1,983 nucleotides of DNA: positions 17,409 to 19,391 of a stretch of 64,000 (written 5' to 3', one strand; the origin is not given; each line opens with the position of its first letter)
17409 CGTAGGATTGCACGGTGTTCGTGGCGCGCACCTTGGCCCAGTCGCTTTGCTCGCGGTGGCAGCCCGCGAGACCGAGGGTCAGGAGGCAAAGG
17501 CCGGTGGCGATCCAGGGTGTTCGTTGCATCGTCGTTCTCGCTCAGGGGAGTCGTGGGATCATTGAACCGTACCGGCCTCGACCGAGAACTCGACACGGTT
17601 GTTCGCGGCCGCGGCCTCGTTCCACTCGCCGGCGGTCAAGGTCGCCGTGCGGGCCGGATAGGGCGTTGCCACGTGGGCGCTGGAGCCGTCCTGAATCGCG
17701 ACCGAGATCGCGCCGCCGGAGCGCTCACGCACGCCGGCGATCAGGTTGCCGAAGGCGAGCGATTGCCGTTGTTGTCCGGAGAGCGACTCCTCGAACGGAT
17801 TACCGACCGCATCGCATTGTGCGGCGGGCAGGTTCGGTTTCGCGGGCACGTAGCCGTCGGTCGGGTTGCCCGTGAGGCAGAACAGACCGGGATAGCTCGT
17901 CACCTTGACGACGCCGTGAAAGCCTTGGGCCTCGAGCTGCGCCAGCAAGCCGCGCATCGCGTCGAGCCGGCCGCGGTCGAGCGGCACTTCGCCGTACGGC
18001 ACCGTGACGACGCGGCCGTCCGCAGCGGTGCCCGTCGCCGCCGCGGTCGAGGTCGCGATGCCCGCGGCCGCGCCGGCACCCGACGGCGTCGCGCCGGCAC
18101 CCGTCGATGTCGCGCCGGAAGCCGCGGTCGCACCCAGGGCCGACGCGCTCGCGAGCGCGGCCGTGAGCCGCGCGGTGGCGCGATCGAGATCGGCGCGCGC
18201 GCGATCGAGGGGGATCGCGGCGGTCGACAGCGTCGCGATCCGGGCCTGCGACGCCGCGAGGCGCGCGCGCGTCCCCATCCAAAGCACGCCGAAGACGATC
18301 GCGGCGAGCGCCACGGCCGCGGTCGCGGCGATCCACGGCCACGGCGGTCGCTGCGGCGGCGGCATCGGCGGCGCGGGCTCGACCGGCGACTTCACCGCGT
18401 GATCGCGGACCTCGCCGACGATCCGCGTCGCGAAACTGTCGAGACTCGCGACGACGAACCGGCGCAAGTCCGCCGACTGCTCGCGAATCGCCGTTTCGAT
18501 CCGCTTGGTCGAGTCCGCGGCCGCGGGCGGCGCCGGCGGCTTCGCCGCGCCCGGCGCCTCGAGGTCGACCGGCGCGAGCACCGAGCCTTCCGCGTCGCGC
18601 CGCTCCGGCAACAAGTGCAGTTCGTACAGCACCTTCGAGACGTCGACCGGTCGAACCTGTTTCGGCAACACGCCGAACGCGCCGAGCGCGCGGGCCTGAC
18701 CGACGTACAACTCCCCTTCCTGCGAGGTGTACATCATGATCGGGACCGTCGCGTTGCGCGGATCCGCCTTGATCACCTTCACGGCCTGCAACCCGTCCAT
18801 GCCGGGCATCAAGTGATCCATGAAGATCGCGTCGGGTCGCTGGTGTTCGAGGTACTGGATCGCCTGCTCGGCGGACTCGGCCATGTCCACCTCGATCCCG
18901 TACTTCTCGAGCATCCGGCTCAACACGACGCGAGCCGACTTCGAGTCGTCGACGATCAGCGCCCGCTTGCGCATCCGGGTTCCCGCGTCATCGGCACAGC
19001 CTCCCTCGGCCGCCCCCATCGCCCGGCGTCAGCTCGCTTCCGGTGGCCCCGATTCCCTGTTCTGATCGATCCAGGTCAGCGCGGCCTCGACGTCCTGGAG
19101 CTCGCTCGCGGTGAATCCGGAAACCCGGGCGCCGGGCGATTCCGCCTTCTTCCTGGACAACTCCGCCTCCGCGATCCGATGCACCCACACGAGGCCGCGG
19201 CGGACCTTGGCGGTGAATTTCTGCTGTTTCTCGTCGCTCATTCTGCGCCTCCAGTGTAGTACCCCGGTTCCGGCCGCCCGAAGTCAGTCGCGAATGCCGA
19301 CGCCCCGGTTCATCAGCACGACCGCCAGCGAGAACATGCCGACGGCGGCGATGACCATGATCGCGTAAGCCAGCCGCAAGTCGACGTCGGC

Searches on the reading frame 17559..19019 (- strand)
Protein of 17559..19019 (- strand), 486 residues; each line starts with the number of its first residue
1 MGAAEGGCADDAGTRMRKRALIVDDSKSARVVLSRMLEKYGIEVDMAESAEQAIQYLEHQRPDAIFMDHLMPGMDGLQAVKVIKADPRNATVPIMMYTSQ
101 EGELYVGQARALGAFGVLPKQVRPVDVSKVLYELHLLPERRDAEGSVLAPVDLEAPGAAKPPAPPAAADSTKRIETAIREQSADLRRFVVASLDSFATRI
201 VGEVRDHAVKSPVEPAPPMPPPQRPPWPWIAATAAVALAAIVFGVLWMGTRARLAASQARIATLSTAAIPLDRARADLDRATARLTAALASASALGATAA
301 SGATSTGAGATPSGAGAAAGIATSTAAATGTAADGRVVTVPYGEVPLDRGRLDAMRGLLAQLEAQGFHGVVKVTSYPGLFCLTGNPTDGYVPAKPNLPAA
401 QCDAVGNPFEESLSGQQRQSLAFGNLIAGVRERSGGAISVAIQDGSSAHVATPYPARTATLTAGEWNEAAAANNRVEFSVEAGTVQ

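Call 69: search_protein_families(library=pfam, proteins=[window:17559-19019:-], max_evalue=0.001)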
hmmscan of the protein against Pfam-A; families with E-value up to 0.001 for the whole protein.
window:17559-19019:- (486 aa): 1 family
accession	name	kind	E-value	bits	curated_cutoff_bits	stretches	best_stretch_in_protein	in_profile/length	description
PF00072.30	Response_reg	-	2.3e-24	86.1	30.2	1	21-128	2-107/111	Response regulator receiver domain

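Call 70: search_protein_families(library=padloc, proteins=[window:17559-19019:-], max_evalue=0.01)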
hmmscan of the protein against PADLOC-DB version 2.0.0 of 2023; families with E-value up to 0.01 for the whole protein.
window:17559-19019:- (486 aa): 3 families
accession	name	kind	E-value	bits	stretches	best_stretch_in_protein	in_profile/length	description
PDLC04055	PD-T4-6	-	0.00011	19.1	1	14-131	362-476/496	-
PDLC04725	PDC-M60B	-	0.00019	19.3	1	17-75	3-63/158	-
PDLC00405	SduA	-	0.0011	16.5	1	16-79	5-68/323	DUF4263 domain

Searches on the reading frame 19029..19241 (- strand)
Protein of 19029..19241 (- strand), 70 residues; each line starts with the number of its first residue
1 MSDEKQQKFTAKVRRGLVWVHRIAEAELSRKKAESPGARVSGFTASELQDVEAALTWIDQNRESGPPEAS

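Call 69: search_protein_families(library=pfam, proteins=[window:19029-19241:-], max_evalue=0.001)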
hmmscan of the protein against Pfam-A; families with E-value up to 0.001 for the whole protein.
window:19029-19241:- (70 aa): 0 families

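Call 70: search_protein_families(library=padloc, proteins=[window:19029-19241:-], max_evalue=0.01)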
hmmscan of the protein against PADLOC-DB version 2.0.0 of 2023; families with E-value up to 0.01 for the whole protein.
window:19029-19241:- (70 aa): 0 families

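Call 71: search_protein_families(library=phrogs, proteins=[window:19029-19241:-], max_evalue=0.01)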
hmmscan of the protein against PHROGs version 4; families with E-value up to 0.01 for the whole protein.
window:19029-19241:- (70 aa): 0 families
